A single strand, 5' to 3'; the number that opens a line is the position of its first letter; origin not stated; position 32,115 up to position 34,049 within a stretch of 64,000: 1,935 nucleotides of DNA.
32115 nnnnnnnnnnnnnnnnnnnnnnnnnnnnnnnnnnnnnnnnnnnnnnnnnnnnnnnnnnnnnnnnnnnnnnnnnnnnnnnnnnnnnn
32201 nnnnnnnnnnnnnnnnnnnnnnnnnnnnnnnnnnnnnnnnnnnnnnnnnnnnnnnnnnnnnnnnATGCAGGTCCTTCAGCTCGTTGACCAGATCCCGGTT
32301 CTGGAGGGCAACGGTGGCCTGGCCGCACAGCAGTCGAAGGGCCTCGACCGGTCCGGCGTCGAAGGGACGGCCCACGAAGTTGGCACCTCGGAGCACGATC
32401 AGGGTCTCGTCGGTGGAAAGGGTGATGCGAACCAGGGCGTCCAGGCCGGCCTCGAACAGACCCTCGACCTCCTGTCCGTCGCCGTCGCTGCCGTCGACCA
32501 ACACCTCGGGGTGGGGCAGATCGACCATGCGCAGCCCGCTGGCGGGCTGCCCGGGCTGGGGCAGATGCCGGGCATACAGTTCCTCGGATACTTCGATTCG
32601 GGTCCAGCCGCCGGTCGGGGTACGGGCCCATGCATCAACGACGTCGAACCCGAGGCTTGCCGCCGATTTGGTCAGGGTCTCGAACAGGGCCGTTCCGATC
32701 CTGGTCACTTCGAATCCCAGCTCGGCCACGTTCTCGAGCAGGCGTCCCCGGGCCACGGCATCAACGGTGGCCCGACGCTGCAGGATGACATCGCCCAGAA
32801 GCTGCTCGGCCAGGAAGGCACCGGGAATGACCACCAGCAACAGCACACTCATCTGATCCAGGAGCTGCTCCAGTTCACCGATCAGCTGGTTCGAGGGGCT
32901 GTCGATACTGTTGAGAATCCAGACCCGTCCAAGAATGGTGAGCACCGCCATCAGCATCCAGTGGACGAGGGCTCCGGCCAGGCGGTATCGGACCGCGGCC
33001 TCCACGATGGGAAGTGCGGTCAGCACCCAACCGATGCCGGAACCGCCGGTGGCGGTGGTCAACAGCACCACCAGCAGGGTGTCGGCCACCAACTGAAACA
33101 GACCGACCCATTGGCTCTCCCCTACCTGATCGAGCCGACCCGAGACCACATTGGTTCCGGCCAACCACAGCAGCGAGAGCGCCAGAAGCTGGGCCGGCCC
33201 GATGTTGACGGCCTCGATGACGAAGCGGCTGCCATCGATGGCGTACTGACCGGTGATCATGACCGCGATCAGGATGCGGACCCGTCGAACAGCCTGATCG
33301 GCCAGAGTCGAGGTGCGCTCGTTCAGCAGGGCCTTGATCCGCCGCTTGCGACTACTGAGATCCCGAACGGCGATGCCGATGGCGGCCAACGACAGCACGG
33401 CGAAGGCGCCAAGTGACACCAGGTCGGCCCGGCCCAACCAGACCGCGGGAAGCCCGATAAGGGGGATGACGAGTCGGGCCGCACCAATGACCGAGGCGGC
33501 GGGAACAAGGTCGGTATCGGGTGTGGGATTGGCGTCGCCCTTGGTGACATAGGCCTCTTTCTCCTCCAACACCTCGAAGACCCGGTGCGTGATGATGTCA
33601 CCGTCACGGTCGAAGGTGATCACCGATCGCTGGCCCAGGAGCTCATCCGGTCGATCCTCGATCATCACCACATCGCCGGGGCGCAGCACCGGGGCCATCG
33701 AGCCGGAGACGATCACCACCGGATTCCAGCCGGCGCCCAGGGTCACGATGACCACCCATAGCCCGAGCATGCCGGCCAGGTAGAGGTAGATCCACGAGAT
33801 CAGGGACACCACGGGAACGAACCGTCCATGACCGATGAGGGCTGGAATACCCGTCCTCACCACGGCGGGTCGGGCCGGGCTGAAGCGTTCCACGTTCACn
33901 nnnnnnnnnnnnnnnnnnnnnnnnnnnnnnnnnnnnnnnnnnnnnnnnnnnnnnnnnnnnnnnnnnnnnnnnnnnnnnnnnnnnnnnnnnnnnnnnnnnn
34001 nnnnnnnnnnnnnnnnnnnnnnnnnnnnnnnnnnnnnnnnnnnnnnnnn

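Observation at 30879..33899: Signal peptidase I physically fused to a GGDEF-EAL c-di-GMP module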

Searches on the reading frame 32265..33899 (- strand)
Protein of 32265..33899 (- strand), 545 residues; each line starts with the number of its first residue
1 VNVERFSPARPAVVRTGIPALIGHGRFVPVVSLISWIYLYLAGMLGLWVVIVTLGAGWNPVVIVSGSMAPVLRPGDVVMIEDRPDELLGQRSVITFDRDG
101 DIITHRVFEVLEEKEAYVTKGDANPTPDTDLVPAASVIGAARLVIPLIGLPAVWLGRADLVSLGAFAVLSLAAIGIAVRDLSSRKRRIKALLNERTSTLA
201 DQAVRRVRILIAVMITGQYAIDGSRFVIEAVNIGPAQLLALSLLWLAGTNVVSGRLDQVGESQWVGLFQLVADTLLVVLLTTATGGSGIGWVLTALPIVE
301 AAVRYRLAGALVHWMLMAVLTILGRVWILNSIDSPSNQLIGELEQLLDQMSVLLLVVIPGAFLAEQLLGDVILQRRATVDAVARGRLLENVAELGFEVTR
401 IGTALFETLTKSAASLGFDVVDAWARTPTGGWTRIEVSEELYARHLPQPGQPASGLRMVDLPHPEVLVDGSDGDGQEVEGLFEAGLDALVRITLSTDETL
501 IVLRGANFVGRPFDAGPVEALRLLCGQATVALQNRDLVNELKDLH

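Call 5: find_homologous_proteins(query=window:32268-33899:-, max_evalue=0.001)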
Query seq(544 aa) (544 aa): 16 proteins with E <= 0.001 among 8000 candidates.
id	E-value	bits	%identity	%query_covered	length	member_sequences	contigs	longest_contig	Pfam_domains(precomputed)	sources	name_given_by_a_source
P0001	1.1e-186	640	61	95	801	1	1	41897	PF00563.26,PF00990.27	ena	-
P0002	7.0e-151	522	52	95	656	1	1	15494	PF10502.15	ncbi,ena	-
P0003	3.1e-140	486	49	95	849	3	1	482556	PF00563.26,PF00990.27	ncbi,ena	-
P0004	2.1e-132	461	49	95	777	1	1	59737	PF00990.27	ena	-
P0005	3.5e-132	460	47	95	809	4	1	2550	PF10502.15,PF00563.26,PF00990.27,PF17853.7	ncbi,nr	ncbi:MAG: signal peptidase I, partial [Acidimicrobiia bacterium]|nr:signal peptidase I [Acidimicrobi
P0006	6.3e-129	449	48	94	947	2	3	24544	PF00563.26,PF00990.27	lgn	-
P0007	1.8e-127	444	46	94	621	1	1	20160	PF00990.27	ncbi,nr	ncbi:MAG: signal peptidase I, partial [Ilumatobacter sp.]|nr:signal peptidase I [Ilumatobacter sp.]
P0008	1.7e-124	435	48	94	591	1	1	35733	-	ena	-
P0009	1.4e-123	432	48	88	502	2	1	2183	PF10502.15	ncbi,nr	ncbi:MAG: signal peptidase I, partial [Acidimicrobiia bacterium]|nr:signal peptidase I [Acidimicrobi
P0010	4.5e-123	430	46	94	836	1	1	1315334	PF00990.27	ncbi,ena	-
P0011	1.4e-122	428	46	91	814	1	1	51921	PF00563.26,PF00990.27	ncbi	ncbi:MAG: signal peptidase I [Acidimicrobiales bacterium]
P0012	7.2e-103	363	62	56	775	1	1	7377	PF00563.26,PF00990.27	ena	-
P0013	2.6e-99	351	47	70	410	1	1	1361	-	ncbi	ncbi:MAG: signal peptidase I, partial [Actinomycetota bacterium]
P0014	4.6e-82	295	47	71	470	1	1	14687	-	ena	-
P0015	2.8e-23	101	49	23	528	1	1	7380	-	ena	-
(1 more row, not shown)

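Call 10: find_encoding_contigs(protein=P0003, flank=10000, max_places=2)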
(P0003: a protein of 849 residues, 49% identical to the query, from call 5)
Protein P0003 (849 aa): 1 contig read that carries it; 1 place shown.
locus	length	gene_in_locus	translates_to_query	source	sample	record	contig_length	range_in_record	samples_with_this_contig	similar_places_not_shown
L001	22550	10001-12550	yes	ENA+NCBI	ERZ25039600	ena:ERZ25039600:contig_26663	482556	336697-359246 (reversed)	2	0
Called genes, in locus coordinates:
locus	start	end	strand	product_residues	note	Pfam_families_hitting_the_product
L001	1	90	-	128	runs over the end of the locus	PF01042:Ribonuc_L-PSP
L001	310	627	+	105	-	-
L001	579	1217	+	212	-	PF00582:Usp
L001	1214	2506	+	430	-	PF02885:Glycos_trans_3N, PF00591:Glycos_transf_3, PF07831:PYNP_C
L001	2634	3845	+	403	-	PF02550:AcetylCoA_hydro (weak), PF13336:AcetylCoA_hyd_C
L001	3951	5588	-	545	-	PF00266:Aminotran_5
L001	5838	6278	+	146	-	-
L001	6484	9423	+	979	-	PF07238:PilZ (faint)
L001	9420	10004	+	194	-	-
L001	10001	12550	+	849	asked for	PF00990:GGDEF, PF00563:EAL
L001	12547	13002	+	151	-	PF00563:EAL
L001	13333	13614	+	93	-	-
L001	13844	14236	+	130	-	-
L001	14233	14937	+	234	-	-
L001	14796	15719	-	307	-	-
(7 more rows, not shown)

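Call 11: find_encoding_contigs(protein=P0010, flank=10000, max_places=2)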
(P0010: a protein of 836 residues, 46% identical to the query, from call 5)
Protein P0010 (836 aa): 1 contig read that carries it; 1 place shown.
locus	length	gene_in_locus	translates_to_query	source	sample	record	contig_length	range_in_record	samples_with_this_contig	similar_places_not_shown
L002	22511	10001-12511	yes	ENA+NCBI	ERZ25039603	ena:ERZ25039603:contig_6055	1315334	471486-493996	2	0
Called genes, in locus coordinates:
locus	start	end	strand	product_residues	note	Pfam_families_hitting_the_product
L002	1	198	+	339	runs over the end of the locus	PF00044:Gp_dh_N, PF02800:Gp_dh_C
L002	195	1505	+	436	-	PF07690:MFS_1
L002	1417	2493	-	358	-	PF01758:SBF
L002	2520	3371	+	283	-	PF01323:DSBA (faint), PF22234:Rv2466c-like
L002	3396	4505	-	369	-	PF02812:ELFV_dehydrog_N, PF00208:ELFV_dehydrog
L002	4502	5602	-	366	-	PF00364:Biotin_lipoyl, PF02817:E3_binding, PF00198:2-oxoacid_dh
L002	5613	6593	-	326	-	PF02779:Transket_pyr, PF02780:Transketolase_C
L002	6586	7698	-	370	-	PF00676:E1_dh, PF02775:TPP_enzyme_C (weak), PF13292:DXP_synthase_N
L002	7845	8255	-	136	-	PF00383:dCMP_cyt_deam_1, PF08211:dCMP_cyt_deam_2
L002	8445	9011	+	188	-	PF13238:AAA_18, PF01202:SKI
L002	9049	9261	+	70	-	-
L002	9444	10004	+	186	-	-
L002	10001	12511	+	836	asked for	PF00990:GGDEF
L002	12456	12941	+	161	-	PF00563:EAL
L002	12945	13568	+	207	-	-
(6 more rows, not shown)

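Call 12: find_encoding_contigs(protein=P0006, flank=10000, max_places=2)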
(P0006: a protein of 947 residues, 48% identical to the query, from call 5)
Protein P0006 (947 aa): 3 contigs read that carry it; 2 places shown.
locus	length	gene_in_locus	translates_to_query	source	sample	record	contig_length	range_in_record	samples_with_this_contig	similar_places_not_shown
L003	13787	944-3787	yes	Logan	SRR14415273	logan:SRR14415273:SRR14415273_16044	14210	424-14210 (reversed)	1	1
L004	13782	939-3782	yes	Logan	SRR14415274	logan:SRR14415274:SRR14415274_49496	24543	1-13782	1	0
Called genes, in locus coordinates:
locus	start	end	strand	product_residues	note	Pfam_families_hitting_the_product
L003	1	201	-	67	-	?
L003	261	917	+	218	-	-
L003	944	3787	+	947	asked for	PF00990:GGDEF, PF00563:EAL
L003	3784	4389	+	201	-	-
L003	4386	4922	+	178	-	PF12389:Peptidase_M73 (weak)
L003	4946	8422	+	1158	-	PF10102:DUF2341, PF13385:Laminin_G_3, PF10102:DUF2341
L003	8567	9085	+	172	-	PF12389:Peptidase_M73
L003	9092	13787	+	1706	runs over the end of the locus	?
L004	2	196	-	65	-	?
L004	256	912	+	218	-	-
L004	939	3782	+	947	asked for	PF00990:GGDEF, PF00563:EAL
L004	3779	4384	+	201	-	-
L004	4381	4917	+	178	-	PF12389:Peptidase_M73 (weak)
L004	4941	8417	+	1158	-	PF10102:DUF2341, PF13385:Laminin_G_3, PF10102:DUF2341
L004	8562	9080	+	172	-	PF12389:Peptidase_M73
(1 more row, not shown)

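Call 25: search_protein_representatives(protein=window:32265-33899:-)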
Query: 545 residues. Proteins with E-value up to 0.001 (for the whole library): 11391; up to 1e-10: 1598; up to 1e-30: 45. The best 150 are listed.
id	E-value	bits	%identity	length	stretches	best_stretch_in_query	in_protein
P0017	2.4e-190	650.2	61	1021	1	28-545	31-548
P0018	1.7e-134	465.9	51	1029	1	26-545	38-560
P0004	3.7e-133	461.5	49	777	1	28-544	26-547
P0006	1.5e-129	449.6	49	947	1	32-542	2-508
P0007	1.0e-128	446.8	47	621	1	30-545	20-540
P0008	6.9e-126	437.5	51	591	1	35-545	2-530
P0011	4.1e-124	431.6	46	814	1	29-545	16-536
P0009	4.4e-124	431.5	50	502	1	28-504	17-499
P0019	1.6e-119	416.4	48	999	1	25-542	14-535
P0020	4.8e-116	405.0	46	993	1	29-545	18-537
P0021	1.1e-114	400.5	44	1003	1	29-545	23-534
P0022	1.3e-114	400.2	46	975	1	26-545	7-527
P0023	7.9e-111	387.8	43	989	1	28-545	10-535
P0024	1.0e-106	374.2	42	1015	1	29-545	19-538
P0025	1.2e-106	373.9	42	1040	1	27-545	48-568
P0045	1.0e-44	169.6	32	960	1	30-545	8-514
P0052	6.6e-34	134.0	31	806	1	202-541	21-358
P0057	2.4e-29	118.9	31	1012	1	26-542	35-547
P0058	3.1e-29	118.5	32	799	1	203-542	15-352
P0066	1.2e-26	110.0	48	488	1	36-179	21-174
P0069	7.8e-26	107.3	48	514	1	33-177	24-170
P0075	2.5e-25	105.6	32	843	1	197-543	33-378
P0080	1.2e-24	103.4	45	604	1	37-179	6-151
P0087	4.2e-24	101.6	43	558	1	28-180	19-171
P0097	2.9e-23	98.8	44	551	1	33-184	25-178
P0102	5.7e-23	97.9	43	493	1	34-179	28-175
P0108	1.6e-22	96.4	44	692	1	33-179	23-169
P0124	9.9e-22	93.8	49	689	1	33-178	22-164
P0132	3.8e-21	91.9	42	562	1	33-177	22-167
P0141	6.4e-21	91.1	44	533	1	46-177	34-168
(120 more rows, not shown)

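Call 27: predict_structure(alignment_id=A2)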
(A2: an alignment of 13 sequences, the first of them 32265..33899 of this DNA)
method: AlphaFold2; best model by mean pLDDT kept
length: 545 residues; sequences in the alignment: 13
mean_pLDDT: 77.4   pTM: 0.52
mean pLDDT of the five models: 77.4, 76.1, 73.5, 73.0, 72.5
residues with pLDDT >= 90: 36; 70-90: 407; 50-70: 64; < 50: 38
segments of 3 or more residues with pLDDT < 50: 1-25, 190-195, 540-542
pLDDT, mean of each block of 10 residues (from residue 1): 31 35 53 78 82 80 77 84 75 84 86 88 83 87 83 87 88 82 59 55 83 85 72 81 87 69 75 86 71 79 77 82 79 71 77 73 74 77 78 72 76 88 88 81 76 90 89 88 90 85 90 81 86 64 45
secondary structure, 60 per line:
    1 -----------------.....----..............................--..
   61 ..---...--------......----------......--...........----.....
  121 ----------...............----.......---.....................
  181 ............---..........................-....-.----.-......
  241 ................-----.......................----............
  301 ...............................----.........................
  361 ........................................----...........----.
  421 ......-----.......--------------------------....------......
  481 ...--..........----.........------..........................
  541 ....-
elements in order: H18-22 H27-56 E59-62 E77-82 E93-98 E101-111 E116-120 E131-133 E137-145 H150-156 H160-192 H196-221 H223-226 H235-256 H262-284 H289-331 H336-400 H405-415 E420-426 E432-438 E465-468 H475-483 E486-495 E500-508 H515-544

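Call 32: find_related_loci(query=A2, collection=genome_contigs, flank=10000)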
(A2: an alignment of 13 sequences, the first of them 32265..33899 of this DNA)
Query A2 (545 aa) in genome_contigs; peptide patterns used: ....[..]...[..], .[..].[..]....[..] (x = any residue, [..] = any of these).
522 stretches matched a pattern; 343 encode a relative of the query (tblastn E <= 1e-3); the best 80 are kept; 79 distinct loci.
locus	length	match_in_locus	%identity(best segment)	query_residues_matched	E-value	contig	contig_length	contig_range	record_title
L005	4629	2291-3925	92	1-545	0e+0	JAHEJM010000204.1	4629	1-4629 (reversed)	MAG: Acidimicrobiales bacterium isolate Ww550 NODE_81661_length_4629_cov_5.357143, whole genome shotgun sequence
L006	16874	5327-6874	62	29-545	0e+0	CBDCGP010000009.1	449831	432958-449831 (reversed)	MAG: Acidimicrobiales bacterium isolate 8989243e-b366-41c5-81e7-a19f388da9ad genome assembly, contig: contig_9, whole ge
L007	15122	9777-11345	60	18-545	0e+0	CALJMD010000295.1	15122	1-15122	MAG: uncultured Acidimicrobiales bacterium isolate L4_Bin_METABAT__141_1 genome assembly, contig: c_000000195865, whole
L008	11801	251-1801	61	29-545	0e+0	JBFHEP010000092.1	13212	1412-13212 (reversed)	MAG: Acidimicrobiales bacterium isolate Mix_sand07.2021.05.G.102 k141_1984109_length_13212_cov_19.1656, whole genome sho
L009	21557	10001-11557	61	25-545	0e+0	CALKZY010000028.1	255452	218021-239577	MAG: uncultured Acidimicrobiales bacterium isolate L1_Bin_MAXBIN__023_sub_1 genome assembly, contig: c_000000128949, who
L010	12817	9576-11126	61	29-545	0e+0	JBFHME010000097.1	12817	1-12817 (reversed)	MAG: Acidimicrobiales bacterium isolate Mix_sand07.2021.05.Z.61 k141_22330_length_12817_cov_13.8544, whole genome shotgu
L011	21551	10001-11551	60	29-545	0e+0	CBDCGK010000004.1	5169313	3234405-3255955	MAG: Acidimicrobiales bacterium isolate 586cdf5a-961c-495f-9bcf-4f54bc253372 genome assembly, contig: contig_4, whole ge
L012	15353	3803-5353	60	29-545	0e+0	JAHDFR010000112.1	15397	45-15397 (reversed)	MAG: Acidimicrobiales bacterium isolate MAG-27 RZ_10984, whole genome shotgun sequence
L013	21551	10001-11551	60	29-545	0e+0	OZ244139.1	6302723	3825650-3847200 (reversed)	MAG: Acidimicrobiales bacterium isolate 8a1916bf-604c-4c53-8aba-34c6369dc135 genome assembly, chromosome: 1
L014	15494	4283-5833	53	30-545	9e-148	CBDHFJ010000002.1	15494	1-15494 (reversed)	MAG: Acidimicrobiales bacterium isolate e8aadc22-aadd-464e-86f0-3648bb968b02 genome assembly, contig: contig_2, whole ge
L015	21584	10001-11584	49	29-545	1e-138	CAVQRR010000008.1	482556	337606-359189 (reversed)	MAG: uncultured Acidimicrobiales bacterium isolate MFD09779.bin.2.52 genome assembly, contig: contig_26663, whole genome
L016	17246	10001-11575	48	29-545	7e-138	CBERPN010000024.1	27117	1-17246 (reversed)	MAG TPA_asm: uncultured bacterium isolate SRR17063066_binner12_Refined_94 genome assembly, contig: ERZ25083849.1259, who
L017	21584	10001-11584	51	29-545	2e-136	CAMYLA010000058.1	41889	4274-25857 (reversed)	MAG: uncultured Acidimicrobiaceae bacterium isolate FCS_M_Acidobacteriota_12 genome assembly, contig: scaffold_1481, who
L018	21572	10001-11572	49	26-545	1e-135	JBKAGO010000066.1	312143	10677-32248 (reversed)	MAG: Acidimicrobiales bacterium isolate Ske_MAG14 Ske_MAG14_0066, whole genome shotgun sequence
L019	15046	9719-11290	52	29-545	5e-133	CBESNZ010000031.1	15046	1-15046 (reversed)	MAG TPA_asm: uncultured Acidimicrobiales bacterium isolate SRR7614695_binner13_Refined_80 genome assembly, contig: ERZ25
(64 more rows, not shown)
